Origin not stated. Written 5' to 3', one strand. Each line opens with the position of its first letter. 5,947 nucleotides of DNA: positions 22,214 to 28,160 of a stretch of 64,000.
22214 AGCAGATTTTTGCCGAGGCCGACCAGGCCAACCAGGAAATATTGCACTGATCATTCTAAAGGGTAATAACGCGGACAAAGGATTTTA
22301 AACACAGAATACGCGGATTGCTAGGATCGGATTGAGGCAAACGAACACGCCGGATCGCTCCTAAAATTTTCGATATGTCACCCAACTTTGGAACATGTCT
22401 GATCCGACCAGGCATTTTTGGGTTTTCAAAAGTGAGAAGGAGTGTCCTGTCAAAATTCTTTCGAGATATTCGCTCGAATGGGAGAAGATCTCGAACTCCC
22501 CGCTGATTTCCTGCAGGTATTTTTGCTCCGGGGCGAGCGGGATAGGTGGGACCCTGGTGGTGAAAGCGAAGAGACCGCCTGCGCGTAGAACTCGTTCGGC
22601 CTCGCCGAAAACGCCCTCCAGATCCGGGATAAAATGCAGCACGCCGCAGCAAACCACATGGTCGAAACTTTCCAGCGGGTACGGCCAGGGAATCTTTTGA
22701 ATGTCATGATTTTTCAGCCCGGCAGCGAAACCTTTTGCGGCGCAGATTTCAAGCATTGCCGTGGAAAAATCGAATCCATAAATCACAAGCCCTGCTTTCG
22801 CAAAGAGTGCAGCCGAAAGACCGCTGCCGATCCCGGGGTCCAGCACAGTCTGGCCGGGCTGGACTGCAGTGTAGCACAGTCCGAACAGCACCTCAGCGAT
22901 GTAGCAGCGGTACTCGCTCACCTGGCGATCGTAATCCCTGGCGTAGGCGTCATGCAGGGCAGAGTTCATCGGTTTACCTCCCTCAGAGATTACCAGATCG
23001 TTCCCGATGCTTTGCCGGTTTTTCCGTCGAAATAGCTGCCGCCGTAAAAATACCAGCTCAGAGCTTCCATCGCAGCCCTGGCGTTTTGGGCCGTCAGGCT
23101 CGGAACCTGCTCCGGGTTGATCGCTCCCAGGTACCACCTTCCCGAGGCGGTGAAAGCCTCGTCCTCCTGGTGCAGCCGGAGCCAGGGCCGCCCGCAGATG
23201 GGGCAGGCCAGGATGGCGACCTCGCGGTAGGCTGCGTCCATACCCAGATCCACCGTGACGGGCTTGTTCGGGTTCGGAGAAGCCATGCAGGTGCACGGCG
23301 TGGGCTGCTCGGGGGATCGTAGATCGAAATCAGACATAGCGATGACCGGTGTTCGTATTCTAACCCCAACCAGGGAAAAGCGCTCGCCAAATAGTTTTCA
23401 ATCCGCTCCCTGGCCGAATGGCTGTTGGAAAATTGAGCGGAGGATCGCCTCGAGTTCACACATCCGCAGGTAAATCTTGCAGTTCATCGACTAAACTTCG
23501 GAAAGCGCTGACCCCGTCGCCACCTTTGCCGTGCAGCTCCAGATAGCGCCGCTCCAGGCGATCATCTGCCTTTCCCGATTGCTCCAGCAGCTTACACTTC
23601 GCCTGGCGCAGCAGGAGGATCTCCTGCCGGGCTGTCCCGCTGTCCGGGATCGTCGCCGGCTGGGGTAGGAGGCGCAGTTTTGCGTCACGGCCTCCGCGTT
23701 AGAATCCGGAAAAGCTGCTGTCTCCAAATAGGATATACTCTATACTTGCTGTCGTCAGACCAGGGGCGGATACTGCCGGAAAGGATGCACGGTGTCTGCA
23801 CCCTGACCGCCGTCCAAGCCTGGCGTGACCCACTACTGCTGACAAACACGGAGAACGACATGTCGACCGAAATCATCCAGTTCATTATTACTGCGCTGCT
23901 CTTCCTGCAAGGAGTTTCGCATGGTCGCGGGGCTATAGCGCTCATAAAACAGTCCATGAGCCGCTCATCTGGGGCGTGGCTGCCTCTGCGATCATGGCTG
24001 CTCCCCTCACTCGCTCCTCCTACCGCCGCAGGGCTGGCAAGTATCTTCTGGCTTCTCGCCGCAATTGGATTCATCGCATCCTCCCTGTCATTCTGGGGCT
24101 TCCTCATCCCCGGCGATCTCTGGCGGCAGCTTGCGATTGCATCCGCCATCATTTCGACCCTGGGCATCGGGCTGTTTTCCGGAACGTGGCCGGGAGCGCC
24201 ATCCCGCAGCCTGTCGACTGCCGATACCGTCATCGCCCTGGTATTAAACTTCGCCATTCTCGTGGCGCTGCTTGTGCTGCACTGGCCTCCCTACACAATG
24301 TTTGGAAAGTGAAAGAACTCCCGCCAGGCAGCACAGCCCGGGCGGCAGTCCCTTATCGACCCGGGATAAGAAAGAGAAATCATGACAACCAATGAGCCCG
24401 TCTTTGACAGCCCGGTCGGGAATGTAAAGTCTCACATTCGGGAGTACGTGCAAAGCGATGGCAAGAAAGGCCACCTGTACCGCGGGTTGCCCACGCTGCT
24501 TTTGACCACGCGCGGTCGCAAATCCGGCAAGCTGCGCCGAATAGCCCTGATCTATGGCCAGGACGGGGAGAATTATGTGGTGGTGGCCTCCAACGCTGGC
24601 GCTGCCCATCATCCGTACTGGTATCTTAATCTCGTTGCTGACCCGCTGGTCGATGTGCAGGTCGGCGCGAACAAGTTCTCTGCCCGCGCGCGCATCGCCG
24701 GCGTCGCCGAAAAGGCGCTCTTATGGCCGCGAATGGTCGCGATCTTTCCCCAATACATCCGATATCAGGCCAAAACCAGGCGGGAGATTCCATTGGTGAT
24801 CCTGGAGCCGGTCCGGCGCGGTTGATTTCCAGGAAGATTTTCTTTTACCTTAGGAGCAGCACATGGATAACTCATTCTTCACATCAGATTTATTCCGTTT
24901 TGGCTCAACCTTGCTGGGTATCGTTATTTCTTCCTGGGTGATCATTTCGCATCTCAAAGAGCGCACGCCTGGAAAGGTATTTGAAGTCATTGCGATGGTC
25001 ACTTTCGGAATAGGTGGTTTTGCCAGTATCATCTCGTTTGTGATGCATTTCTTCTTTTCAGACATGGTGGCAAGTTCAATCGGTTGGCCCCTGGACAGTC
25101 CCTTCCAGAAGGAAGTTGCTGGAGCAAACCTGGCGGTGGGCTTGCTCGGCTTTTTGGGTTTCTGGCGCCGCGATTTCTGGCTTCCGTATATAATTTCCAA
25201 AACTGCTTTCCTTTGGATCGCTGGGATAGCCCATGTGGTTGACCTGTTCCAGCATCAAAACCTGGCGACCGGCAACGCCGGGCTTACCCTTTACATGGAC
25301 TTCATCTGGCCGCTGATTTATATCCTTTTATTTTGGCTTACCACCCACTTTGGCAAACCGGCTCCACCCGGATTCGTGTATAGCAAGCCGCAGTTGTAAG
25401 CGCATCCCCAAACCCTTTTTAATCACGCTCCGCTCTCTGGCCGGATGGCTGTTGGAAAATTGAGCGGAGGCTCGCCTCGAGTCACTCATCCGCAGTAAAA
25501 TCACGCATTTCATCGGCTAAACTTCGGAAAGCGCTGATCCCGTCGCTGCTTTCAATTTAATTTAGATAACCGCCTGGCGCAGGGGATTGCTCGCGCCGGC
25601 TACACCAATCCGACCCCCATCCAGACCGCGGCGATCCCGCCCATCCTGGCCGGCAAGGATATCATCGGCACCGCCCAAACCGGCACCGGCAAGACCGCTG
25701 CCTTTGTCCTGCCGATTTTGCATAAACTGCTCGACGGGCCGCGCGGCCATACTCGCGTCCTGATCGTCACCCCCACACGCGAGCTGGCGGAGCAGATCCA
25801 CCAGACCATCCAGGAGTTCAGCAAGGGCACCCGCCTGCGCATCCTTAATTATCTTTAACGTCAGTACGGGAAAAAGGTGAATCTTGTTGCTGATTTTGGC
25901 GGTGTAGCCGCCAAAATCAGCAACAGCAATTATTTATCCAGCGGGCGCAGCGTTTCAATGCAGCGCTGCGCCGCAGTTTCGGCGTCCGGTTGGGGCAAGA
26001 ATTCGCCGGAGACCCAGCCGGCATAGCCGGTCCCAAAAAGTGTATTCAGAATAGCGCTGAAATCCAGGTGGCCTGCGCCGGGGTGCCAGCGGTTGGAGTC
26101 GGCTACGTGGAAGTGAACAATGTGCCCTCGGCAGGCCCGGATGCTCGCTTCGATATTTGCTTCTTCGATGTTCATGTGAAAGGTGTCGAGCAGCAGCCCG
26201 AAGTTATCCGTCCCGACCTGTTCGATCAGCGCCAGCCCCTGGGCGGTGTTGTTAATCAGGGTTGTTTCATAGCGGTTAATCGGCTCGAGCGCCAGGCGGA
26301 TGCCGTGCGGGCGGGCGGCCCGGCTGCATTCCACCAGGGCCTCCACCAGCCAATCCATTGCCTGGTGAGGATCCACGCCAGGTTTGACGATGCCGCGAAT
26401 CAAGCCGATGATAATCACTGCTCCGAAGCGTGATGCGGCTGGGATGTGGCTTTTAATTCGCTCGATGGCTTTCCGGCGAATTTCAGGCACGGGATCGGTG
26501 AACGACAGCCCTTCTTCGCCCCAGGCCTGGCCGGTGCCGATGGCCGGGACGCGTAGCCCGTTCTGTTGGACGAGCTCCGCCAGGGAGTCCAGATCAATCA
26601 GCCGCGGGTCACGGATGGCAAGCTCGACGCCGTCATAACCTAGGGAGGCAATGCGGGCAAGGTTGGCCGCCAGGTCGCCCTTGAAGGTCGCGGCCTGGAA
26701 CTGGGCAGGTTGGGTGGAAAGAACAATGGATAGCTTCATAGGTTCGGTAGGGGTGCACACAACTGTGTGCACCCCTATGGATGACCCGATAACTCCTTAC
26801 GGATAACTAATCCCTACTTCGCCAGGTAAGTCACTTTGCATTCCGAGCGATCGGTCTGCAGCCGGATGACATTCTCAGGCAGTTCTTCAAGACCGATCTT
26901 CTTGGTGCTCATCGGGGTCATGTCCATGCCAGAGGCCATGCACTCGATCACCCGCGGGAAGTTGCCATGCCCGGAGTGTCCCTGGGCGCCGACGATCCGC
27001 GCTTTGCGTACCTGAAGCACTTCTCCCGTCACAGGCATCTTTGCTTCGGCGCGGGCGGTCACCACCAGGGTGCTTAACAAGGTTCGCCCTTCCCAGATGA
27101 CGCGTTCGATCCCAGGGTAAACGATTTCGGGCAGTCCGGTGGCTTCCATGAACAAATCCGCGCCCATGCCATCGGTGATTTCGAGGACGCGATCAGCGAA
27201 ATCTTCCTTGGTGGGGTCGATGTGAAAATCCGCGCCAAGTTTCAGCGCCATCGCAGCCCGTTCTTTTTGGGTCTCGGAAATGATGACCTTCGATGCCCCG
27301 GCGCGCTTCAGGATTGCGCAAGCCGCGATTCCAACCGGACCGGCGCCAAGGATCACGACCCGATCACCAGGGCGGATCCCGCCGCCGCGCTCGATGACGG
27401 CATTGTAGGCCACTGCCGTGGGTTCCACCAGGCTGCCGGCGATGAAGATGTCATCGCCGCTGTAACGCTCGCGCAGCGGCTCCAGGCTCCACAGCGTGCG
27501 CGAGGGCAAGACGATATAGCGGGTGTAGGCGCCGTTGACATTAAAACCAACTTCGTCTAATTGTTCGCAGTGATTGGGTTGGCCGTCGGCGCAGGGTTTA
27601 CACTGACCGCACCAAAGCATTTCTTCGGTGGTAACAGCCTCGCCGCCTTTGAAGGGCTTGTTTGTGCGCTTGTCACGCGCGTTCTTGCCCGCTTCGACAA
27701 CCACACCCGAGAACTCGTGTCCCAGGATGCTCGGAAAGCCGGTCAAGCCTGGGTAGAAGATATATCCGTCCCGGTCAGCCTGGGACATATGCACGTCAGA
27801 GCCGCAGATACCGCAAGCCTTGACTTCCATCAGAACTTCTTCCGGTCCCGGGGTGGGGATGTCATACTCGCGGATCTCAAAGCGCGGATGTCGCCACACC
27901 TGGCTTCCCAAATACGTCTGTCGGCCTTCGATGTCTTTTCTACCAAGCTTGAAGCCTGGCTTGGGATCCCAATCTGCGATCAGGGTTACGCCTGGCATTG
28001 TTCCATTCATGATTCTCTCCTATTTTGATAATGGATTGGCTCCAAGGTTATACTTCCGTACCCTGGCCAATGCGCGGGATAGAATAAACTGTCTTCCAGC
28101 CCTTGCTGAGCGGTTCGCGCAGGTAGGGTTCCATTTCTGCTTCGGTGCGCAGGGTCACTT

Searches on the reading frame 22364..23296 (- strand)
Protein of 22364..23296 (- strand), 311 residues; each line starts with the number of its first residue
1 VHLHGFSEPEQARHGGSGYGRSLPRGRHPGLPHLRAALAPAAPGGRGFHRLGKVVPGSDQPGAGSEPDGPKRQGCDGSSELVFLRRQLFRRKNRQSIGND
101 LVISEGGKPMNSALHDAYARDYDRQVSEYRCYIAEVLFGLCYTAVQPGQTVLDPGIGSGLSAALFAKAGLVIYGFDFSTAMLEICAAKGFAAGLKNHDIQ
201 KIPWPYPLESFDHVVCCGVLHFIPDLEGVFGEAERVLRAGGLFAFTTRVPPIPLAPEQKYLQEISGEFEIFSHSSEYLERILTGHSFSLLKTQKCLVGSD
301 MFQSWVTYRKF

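Call 63: search_protein_families(library=ncbifam, proteins=[window:22364-23296:-], max_evalue=1e-15)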
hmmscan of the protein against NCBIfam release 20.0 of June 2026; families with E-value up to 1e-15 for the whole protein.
window:22364-23296:- (311 aa): 0 families

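Call 66: search_protein_families(library=pfam, proteins=[window:22364-23296:-], max_evalue=0.01)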
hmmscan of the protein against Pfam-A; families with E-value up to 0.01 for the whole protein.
window:22364-23296:- (311 aa): 8 families
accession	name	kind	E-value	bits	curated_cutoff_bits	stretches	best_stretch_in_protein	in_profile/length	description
PF08241.18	Methyltransf_11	-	1.7e-19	70.7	21.2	1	152-245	1-95/95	Methyltransferase domain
PF13649.12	Methyltransf_25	-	1.1e-14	55.3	27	1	151-241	1-97/97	Methyltransferase domain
PF13847.12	Methyltransf_31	-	2.7e-11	43.8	27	1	147-249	3-113/145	Methyltransferase domain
PF08242.18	Methyltransf_12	-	7e-11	43.2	30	1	153-243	2-98/98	Methyltransferase domain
PF13489.12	Methyltransf_23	-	1.3e-09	38.4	27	1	146-283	21-155/164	Methyltransferase domain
PF07021.18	MetW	-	0.00097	19.3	21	1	143-231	9-96/193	Methionine biosynthesis protein MetW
PF01209.24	Ubie_methyltran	-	0.0021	17.9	20.1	1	143-244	43-150/233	ubiE/COQ5 methyltransferase family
PF02353.26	CMAS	-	0.0066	16.2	27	1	144-247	59-166/273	Mycolic acid cyclopropane synthetase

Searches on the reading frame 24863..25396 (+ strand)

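Call 66: search_protein_families(library=pfam, proteins=[window:24863-25396:+], max_evalue=0.01)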
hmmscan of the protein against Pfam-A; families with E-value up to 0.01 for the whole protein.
window:24863-25396:+ (178 aa): 1 family
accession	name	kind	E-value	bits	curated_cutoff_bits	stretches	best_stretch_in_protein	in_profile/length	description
PF20589.3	DUF6790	-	8.8e-39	133.3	27.1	1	17-162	9-154/158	Family of unknown function (DUF6790)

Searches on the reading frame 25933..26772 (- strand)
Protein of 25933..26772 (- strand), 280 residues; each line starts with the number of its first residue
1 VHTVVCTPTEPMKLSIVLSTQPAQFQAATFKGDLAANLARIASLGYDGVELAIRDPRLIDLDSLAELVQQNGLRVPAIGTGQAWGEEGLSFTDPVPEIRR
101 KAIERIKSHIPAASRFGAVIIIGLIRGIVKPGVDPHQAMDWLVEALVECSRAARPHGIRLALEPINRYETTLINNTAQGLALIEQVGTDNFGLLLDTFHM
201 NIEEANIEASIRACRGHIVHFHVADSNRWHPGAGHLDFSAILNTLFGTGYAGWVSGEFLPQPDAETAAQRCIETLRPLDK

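Call 63: search_protein_families(library=ncbifam, proteins=[window:25933-26772:-], max_evalue=1e-15)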
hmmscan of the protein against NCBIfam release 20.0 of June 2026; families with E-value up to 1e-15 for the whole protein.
window:25933-26772:- (280 aa): 5 families
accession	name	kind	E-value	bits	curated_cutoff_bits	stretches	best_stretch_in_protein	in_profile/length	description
NF041099.2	keto_glucon_epim_IolO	equivalog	1.6e-104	348.9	300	1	12-278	1-267/269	5-keto-L-gluconate epimerase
NF051856.1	PsicseEpim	equivalog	6.1e-34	118.1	300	1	29-257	13-244/287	D-psicose 3-epimerase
TIGR03234.1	OH-pyruv-isom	equivalog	8.2e-30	104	353.45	1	34-266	16-248/254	hydroxypyruvate isomerase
NF043033.1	OxoTetrIsom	equivalog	4.2e-22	79.1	325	1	39-265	22-244/251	2-oxo-tetronate isomerase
NF007444.0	PRK09997.1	equivalog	2.9e-18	66.3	465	1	33-267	16-250/258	hydroxypyruvate isomerase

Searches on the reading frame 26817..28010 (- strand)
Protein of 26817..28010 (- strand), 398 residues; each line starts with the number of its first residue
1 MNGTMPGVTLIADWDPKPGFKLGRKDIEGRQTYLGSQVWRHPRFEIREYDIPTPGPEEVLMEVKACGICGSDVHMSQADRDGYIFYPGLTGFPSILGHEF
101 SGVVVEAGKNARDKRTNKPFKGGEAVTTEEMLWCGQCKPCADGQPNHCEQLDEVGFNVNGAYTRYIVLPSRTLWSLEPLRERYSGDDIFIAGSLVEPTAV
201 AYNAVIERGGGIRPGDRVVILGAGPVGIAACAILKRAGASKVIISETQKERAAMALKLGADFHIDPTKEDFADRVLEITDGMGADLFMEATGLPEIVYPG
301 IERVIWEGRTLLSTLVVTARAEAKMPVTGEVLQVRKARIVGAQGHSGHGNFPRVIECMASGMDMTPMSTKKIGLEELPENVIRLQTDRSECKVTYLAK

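Call 23: search_protein_families(library=pfam, proteins=[window:26817-28010:-], max_evalue=0.0001)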
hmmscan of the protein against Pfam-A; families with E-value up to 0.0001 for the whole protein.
window:26817-28010:- (398 aa): 3 families
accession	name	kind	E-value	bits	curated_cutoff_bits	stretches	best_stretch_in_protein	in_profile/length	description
PF08240.17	ADH_N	-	2.8e-24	85.8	23.5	1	55-176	1-102/104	Alcohol dehydrogenase GroES-like domain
PF00107.32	ADH_zinc_N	-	6.9e-17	62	31.8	1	225-359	1-128/129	Zinc-binding dehydrogenase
PF16912.11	Glu_dehyd_C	-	5.5e-08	33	34.9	1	192-316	4-132/211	Glucose dehydrogenase C-terminus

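Call 63: search_protein_families(library=ncbifam, proteins=[window:26817-28010:-], max_evalue=1e-15)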
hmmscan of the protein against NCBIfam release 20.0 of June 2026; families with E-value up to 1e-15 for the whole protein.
window:26817-28010:- (398 aa): 17 families
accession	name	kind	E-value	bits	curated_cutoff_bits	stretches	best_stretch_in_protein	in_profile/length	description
NF041097.1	keto_inos_dh_IolM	equivalog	3.8e-154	513.1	450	1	5-394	1-387/389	scyllo-inosose 3-dehydrogenase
NF003808.0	PRK05396.1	equivalog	4.3e-50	170.5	380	1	44-380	13-324/341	L-threonine 3-dehydrogenase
TIGR00692.1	tdh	equivalog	5.5e-50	170.3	458.35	1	46-380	13-324/340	L-threonine 3-dehydrogenase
NF007489.0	PRK10083.1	equivalog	5.4e-37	127.5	376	1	43-393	11-333/339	Zn-dependent oxidoreductase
TIGR03366.1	HpnZ_proposed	hypoth_equivalog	4.8e-33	114.7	328.1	1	55-318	4-257/315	putative phosphonate catabolism associated alcohol dehydrogenase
TIGR03989.1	Rxyl_3153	subfamily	6.7e-29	101.3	440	0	42-150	12-107/370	NDMA-dependent alcohol dehydrogenase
TIGR03451.1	mycoS_dep_FDH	equivalog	6.7e-28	97.5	512.9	0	202-379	165-341/358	S-(hydroxymethyl)mycothiol dehydrogenase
NF007375.0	PRK09880.1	equivalog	3.9e-27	94.9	469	1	57-298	28-250/344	L-idonate 5-dehydrogenase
NF010344.0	PRK13771.1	subfamily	1e-25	90.5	349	1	43-390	12-326/334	putative alcohol dehydrogenase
TIGR03201.1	dearomat_had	equivalog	1.8e-24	86.5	338.65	1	48-269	15-220/349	6-hydroxycyclohex-1-ene-1-carbonyl-CoA dehydrogenase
NF007642.0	PRK10309.1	equivalog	6.1e-23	81.6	550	1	56-302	25-248/347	galactitol-1-phosphate 5-dehydrogenase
TIGR02824.1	quinone_pig3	subfamily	8.7e-23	80.8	296.8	0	160-292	92-217/325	putative NAD(P)H quinone oxidoreductase, PIG3 family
TIGR02818.1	adh_III_F_hyde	equivalog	2e-20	73.2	543.95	0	44-153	14-110/368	S-(hydroxymethyl)glutathione dehydrogenase/class III alcohol dehydrogenase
NF006940.0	PRK09422.1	equivalog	3.2e-20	72.4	344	1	45-284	13-232/338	alcohol dehydrogenase AdhP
NF047908.1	AldhRedAhr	equivalog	8.9e-19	67.5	470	1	43-269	15-220/335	NADPH-dependent aldehyde reductase Ahr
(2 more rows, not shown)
